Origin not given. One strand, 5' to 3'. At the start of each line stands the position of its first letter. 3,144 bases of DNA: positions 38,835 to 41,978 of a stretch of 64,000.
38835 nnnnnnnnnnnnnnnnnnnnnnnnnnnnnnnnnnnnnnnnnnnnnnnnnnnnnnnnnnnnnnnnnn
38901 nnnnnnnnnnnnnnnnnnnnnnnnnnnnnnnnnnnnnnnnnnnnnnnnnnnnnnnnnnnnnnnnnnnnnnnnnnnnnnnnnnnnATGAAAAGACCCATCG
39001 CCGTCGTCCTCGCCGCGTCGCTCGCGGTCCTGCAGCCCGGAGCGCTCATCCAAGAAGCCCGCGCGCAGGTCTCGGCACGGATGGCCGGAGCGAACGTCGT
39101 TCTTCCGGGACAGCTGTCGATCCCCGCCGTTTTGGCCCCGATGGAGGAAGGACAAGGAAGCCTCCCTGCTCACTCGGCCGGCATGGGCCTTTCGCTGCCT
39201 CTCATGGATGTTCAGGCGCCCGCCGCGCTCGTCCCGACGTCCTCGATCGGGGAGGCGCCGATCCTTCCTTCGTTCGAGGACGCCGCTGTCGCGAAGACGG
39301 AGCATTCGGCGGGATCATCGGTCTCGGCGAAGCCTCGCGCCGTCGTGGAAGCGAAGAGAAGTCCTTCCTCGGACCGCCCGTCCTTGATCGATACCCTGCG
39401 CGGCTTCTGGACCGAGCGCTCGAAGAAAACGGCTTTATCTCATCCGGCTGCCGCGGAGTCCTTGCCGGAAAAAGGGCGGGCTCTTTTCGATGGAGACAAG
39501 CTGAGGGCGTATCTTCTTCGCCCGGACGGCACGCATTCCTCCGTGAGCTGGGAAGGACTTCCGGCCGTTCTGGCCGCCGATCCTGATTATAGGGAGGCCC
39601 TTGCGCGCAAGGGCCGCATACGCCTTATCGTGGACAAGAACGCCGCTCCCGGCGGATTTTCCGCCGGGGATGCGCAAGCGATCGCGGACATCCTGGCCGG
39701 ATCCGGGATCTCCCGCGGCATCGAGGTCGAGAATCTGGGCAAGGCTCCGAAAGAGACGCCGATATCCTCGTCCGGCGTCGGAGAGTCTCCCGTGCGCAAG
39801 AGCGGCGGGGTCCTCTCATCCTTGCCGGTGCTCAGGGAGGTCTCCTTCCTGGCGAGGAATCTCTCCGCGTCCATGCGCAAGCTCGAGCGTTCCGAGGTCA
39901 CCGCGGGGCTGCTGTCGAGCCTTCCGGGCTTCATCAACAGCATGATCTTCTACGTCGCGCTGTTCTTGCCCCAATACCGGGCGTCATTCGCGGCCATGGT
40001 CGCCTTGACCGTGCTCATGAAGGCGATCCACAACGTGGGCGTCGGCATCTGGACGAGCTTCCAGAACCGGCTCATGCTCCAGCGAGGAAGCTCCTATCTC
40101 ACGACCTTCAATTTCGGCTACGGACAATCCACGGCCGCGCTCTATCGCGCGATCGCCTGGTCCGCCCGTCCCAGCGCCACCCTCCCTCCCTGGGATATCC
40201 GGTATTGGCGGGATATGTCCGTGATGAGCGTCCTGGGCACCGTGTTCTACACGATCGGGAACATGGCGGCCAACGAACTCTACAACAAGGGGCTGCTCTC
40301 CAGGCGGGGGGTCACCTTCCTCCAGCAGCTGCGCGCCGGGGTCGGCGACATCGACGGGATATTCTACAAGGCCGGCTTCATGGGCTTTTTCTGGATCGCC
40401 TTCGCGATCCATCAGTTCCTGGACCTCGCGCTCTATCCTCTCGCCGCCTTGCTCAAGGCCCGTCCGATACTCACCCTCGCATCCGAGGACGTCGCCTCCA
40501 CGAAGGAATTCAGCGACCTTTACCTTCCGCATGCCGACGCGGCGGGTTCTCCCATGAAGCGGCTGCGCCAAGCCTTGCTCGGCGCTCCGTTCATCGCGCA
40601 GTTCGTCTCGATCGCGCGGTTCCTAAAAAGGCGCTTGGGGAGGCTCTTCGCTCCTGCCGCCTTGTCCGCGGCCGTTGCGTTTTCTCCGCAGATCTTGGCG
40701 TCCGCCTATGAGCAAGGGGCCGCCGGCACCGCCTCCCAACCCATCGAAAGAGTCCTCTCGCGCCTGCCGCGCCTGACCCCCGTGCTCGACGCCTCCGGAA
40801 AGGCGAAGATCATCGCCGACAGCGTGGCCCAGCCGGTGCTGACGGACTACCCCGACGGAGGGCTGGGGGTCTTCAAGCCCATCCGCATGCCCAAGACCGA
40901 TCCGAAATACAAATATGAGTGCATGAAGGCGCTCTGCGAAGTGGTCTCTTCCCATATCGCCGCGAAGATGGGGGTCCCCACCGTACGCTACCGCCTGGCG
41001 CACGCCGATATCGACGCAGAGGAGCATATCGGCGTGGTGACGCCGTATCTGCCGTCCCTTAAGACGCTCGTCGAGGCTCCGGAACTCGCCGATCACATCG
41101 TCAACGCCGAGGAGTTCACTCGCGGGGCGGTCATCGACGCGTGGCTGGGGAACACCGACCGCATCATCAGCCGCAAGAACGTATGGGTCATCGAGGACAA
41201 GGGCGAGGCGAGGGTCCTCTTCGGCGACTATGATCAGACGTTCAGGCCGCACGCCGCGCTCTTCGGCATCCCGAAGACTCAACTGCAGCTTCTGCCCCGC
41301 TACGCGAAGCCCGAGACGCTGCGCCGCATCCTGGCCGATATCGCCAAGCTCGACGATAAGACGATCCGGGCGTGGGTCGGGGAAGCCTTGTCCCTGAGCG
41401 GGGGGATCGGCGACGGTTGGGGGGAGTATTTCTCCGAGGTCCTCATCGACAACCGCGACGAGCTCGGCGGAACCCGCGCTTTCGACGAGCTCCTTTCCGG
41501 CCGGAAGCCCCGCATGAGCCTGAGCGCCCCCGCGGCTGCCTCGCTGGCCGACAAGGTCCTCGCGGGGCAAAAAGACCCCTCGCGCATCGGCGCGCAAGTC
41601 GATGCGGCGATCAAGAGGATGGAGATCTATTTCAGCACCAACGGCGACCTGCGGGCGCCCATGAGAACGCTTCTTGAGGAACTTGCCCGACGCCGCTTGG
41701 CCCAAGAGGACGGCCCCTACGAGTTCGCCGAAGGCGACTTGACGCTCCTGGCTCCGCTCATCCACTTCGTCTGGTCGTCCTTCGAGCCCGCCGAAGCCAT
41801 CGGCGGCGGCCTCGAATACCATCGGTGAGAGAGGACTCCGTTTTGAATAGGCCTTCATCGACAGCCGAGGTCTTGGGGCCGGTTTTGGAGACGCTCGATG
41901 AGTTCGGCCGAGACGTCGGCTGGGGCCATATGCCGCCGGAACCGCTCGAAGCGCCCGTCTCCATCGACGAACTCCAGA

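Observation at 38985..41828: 947-aa signal-peptide, polytopic membrane protein with a C-terminal type-II PI4-kinase-like catalytic core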

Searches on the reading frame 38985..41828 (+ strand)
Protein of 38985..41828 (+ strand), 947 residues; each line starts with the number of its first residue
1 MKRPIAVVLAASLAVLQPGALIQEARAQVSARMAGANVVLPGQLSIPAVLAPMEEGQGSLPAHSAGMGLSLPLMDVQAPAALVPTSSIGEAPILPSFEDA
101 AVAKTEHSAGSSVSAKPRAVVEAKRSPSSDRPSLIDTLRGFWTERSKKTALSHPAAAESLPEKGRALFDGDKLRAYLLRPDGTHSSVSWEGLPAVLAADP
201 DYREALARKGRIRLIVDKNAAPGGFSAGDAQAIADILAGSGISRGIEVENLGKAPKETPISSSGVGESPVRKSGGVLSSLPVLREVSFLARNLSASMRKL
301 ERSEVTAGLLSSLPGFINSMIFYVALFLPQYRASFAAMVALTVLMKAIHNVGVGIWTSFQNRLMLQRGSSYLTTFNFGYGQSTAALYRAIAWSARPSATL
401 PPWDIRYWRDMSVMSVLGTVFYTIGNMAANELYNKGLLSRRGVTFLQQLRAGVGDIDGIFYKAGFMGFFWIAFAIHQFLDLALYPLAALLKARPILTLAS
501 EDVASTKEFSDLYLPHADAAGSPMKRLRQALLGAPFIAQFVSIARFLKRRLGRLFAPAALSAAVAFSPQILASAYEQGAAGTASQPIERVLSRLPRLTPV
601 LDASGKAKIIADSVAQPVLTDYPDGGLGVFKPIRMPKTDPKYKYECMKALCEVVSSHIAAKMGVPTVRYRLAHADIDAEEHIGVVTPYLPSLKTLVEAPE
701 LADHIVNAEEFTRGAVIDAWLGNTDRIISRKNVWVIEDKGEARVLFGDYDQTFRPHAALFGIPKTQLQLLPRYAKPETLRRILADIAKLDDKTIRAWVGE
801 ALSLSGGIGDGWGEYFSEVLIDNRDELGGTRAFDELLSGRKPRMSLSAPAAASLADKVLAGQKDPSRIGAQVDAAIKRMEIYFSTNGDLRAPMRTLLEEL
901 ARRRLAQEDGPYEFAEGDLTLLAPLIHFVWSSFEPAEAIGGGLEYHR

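Call 4: search_protein_families(library=pfam, proteins=[window:38985-41828:+], max_evalue=0.01)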
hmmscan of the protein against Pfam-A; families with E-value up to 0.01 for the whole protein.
window:38985-41828:+ (947 aa): 0 families

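Call 5: search_protein_families(library=ncbifam, proteins=[window:38985-41828:+], max_evalue=0.01)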
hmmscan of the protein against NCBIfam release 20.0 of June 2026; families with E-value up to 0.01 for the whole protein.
window:38985-41828:+ (947 aa): 0 families

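Call 6: find_homologous_proteins(query=window:38985-41828:+)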
Query window:38985-41828:+ (947 aa): 3 proteins with E <= 0.001 among 8000 candidates.
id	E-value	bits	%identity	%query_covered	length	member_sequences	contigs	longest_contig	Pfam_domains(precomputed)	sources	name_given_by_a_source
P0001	0.0e+0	2088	100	100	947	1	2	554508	-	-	-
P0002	7.7e-233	794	51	82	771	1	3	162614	-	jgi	jgi:hypothetical protein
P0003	3.2e-136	474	38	82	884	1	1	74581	-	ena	-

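Call 12: find_encoding_contigs(protein=P0002, flank=10000, max_places=3)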
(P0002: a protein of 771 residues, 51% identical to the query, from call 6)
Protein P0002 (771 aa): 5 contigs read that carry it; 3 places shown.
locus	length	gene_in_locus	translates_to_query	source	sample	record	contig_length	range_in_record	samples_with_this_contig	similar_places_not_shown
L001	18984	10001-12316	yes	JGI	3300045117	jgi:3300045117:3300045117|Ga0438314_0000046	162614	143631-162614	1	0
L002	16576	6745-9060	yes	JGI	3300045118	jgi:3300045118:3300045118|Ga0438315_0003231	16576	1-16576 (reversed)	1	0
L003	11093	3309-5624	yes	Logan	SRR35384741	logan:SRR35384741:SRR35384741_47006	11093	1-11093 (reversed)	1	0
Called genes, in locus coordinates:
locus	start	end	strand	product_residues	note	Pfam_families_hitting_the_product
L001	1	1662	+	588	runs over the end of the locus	PF00672:HAMP, PF00989:PAS, PF08448:PAS_4, PF00512:HisKA, PF02518:HATPase_c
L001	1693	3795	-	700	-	PF01432:Peptidase_M3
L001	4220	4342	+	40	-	-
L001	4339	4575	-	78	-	PF10459:Peptidase_S46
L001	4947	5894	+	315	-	-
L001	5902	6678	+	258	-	PF00496:SBP_bac_5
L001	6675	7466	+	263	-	-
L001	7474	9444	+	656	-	PF02518:HATPase_c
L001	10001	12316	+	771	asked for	-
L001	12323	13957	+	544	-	PF00128:Alpha-amylase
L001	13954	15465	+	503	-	PF01663:Phosphodiest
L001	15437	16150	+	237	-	PF00072:Response_reg, PF00486:Trans_reg_C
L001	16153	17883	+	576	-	PF00672:HAMP, PF00989:PAS, PF08448:PAS_4, PF00512:HisKA, PF02518:HATPase_c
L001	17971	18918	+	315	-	PF00483:NTP_transferase, PF12804:NTP_transf_3 (faint)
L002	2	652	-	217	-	?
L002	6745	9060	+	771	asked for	-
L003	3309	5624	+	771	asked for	-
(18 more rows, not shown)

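Call 13: find_encoding_contigs(protein=P0003, flank=10000, max_places=3)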
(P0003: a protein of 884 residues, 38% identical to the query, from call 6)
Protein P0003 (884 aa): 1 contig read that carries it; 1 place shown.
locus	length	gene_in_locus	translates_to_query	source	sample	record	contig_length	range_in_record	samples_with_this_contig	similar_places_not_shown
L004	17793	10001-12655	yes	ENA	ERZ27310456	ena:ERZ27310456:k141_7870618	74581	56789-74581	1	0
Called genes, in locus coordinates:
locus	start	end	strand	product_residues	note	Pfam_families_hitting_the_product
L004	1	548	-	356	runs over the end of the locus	PF13353:Fer4_12 (weak), PF04055:Radical_SAM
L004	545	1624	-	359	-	PF13506:Glyco_transf_21 (weak), PF13641:Glyco_tranf_2_3, PF00535:Glycos_transf_2, PF13632:Glyco_trans_2_3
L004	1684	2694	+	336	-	-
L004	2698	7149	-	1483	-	-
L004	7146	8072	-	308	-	PF19572:PorV (faint)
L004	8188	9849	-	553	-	-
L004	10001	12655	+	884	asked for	-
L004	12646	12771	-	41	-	-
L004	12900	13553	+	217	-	PF01569:PAP2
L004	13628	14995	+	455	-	PF04616:Glyco_hydro_43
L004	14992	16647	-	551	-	-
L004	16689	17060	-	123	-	PF25212:HVO_A0114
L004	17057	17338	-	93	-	PF20126:TumE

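Call 14: find_related_loci(query=A2, collection=genome_contigs, flank=10000)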
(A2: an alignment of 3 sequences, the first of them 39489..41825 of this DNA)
Query A2 (779 aa) in genome_contigs; peptide patterns used: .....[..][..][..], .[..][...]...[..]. (x = any residue, [..] = any of these).
600 stretches matched a pattern (row limit reached: there are more); 2 encode a relative of the query (tblastn E <= 1e-3); 2 distinct loci.
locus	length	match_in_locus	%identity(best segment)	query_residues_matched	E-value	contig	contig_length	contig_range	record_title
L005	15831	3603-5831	37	3-778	3e-141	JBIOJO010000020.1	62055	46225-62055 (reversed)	MAG: Elusimicrobiota bacterium isolate GcC5-9 k141_2035977_length_62055_cov_46.9656, whole genome shotgun sequence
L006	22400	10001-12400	37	3-779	2e-134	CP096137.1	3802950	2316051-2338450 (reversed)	MAG: Elusimicrobiota bacterium isolate JAD_PAG50586_1 chromosome, complete genome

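Call 18: search_protein_families(library=pfam, proteins=[L005:1464-3041:+, L005:3156-5837:+, L005:5839-7326:+, L005:7530-8231:+, L005:8254-11925:+, L006:7792-9423:+, L006:9338-12403:+, L006:13211-14281:-, L006:13474-14751:+, L006:6519-7865:+], max_evalue=0.001)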
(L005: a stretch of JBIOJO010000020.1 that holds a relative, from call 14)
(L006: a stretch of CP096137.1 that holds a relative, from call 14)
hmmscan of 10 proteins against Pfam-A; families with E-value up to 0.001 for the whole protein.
L005:1464-3041:+ (525 aa): 1 family
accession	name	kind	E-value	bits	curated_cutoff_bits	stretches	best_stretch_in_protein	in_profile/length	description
PF16286.10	DUF4932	-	2.3e-18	67.1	28.7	1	26-340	4-330/332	Domain of unknown function (DUF4932)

L005:3156-5837:+ (893 aa): 0 families

L005:5839-7326:+ (495 aa): 2 families
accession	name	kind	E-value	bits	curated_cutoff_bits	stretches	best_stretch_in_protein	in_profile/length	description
PF01663.27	Phosphodiest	-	2.5e-38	133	23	1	32-431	2-337/342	Type I phosphodiesterase / nucleotide pyrophosphatase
PF00884.28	Sulfatase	-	1e-06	28.7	25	0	425-473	252-301/301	Sulfatase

L005:7530-8231:+ (233 aa): 1 family
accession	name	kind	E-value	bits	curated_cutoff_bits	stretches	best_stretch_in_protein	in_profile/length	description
PF01569.27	PAP2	-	7e-11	42.4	27.2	1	117-208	13-115/130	PAP2 superfamily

L005:8254-11925:+ (1223 aa): 0 families

L006:7792-9423:+ (543 aa): 1 family
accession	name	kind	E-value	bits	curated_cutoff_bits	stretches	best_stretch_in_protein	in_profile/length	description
PF01553.26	Acyltransferase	-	5.3e-23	81.7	23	1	320-439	5-131/132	Acyltransferase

L006:9338-12403:+ (1021 aa): 0 families

L006:13211-14281:- (356 aa): 0 families

L006:13474-14751:+ (425 aa): 0 families

L006:6519-7865:+ (448 aa): 3 families
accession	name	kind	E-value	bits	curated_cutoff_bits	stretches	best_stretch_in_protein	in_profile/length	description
PF13090.12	PP_kinase_C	-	9e-66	221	25.8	1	204-377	1-172/172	Polyphosphate kinase C-terminal domain 2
PF17941.7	PP_kinase_C_1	-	1.8e-61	207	25.7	1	33-196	2-165/167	Polyphosphate kinase C-terminal domain 1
PF13091.12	PLDc_2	-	1.5e-10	41.4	27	1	237-339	15-125/132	PLD-like domain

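Call 22: search_protein_representatives(alignment_id=A2)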
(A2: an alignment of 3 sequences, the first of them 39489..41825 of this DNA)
Query: 3 sequences, 774 profile positions. Proteins with E-value up to 0.001 (for the whole library): 134; up to 1e-10: 112; up to 1e-30: 79. The best 134 are listed.
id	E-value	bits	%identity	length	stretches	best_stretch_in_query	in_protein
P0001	0.0e+00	1450.9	-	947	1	1-774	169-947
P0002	0.0e+00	1414.0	-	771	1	5-774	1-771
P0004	2.6e-284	962.0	-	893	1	5-774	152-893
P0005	1.5e-272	923.1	-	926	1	4-774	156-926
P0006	1.1e-243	827.6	-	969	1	5-774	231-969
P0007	3.9e-216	736.5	-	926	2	115-774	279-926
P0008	3.6e-204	696.9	-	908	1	4-774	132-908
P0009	6.0e-204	696.2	-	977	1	5-773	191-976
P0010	4.6e-137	475.0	-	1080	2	106-774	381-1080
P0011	4.1e-95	336.3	-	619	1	4-382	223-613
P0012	3.8e-92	326.5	-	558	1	5-371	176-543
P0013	1.5e-90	321.2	-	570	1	3-383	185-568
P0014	3.3e-90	320.1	-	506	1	1-343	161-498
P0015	4.3e-90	319.7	-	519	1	4-381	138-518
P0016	5.1e-90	319.5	-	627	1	4-373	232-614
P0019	2.5e-85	303.9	-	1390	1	4-372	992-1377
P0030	5.3e-72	259.9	-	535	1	363-773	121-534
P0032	5.1e-71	256.6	-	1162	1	5-365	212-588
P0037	1.5e-67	245.1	-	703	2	86-380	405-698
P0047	1.8e-57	211.8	-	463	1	418-772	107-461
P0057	5.7e-53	196.9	-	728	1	104-390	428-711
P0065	6.3e-43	163.7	-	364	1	421-690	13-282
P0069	1.4e-40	156.0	-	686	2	157-347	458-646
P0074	2.8e-35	138.5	-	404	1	422-695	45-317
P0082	1.2e-28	116.5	-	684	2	129-354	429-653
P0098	7.5e-17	77.5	-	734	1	474-665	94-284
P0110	8.2e-13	64.1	-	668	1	475-669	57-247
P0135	2.3e-04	36.2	-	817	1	35-346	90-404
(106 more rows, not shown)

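Call 30: search_protein_families(library=pfam, proteins=[P0019, P0032, P0010, P0098, P0110, P0037, P0057, P0069, P0082, P0135], max_evalue=0.001)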
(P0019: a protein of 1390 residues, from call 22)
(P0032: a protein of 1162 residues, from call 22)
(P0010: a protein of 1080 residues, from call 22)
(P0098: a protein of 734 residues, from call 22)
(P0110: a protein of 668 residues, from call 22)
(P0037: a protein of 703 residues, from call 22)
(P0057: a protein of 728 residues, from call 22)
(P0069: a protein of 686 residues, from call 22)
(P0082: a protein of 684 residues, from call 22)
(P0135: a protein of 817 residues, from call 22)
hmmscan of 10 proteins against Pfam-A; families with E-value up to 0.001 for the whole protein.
P0019 (1390 aa): 1 family
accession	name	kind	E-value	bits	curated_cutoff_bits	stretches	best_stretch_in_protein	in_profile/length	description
PF00128.31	Alpha-amylase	-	6.1e-07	29.5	22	1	431-478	51-99/446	Alpha amylase, catalytic domain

P0032 (1162 aa): 1 family
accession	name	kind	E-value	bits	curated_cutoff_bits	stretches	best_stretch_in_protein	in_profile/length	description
PF00128.31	Alpha-amylase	-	7.5e-45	154.4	22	1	663-1003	5-358/446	Alpha amylase, catalytic domain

P0010 (1080 aa): 0 families

P0098 (734 aa): 2 families
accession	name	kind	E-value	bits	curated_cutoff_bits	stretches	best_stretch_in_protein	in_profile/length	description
PF01636.29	APH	-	1.2e-11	45.2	23.2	1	426-617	23-197/239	Phosphotransferase enzyme family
PF03109.22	ABC1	-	0.00093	18.8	22.9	0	589-619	186-216/244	ABC1 atypical kinase-like domain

P0110 (668 aa): 2 families
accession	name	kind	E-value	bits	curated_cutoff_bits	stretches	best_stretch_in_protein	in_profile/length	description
PF00485.24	PRK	-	2.8e-19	70.2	22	1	443-620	4-180/196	Phosphoribulokinase / Uridine kinase family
PF13191.12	AAA_16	-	0.00014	22.8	32.6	1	421-468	7-55/167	AAA ATPase domain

P0037 (703 aa): 0 families

P0057 (728 aa): 0 families

P0069 (686 aa): 0 families

P0082 (684 aa): 0 families

P0135 (817 aa): 0 families

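Call 41: find_encoding_contigs(protein=P0005, flank=8000, max_places=1)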
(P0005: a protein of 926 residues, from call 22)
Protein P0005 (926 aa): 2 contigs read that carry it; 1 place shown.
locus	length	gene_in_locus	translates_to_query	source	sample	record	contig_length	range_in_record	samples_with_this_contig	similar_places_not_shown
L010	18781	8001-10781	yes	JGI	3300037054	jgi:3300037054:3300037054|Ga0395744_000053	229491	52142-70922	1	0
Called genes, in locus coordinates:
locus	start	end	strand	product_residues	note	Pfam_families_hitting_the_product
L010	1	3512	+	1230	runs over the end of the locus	PF07690:MFS_1, PF02223:Thymidylate_kin, PF13207:AAA_17 (faint), PF01636:APH (weak), PF10009:DUF2252 (weak)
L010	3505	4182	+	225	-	PF00149:Metallophos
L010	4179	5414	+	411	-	PF07690:MFS_1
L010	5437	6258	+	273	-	PF01928:CYTH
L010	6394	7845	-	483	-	PF00884:Sulfatase (faint), PF01663:Phosphodiest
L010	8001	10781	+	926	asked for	-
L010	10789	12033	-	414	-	-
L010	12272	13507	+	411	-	-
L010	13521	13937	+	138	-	-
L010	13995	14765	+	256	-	PF00149:Metallophos, PF12850:Metallophos_2 (faint)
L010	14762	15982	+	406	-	PF06925:MGDG_synth, PF00534:Glycos_transf_1, PF04101:Glyco_tran_28_C, PF13692:Glyco_trans_1_4 (weak)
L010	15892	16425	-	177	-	-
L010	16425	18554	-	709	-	PF13089:PP_kinase_N, PF02503:PP_kinase, PF17941:PP_kinase_C_1, PF13091:PLDc_2 (faint), PF13090:PP_kinase_C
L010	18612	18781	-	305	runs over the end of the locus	PF00483:NTP_transferase, PF12804:NTP_transf_3 (weak)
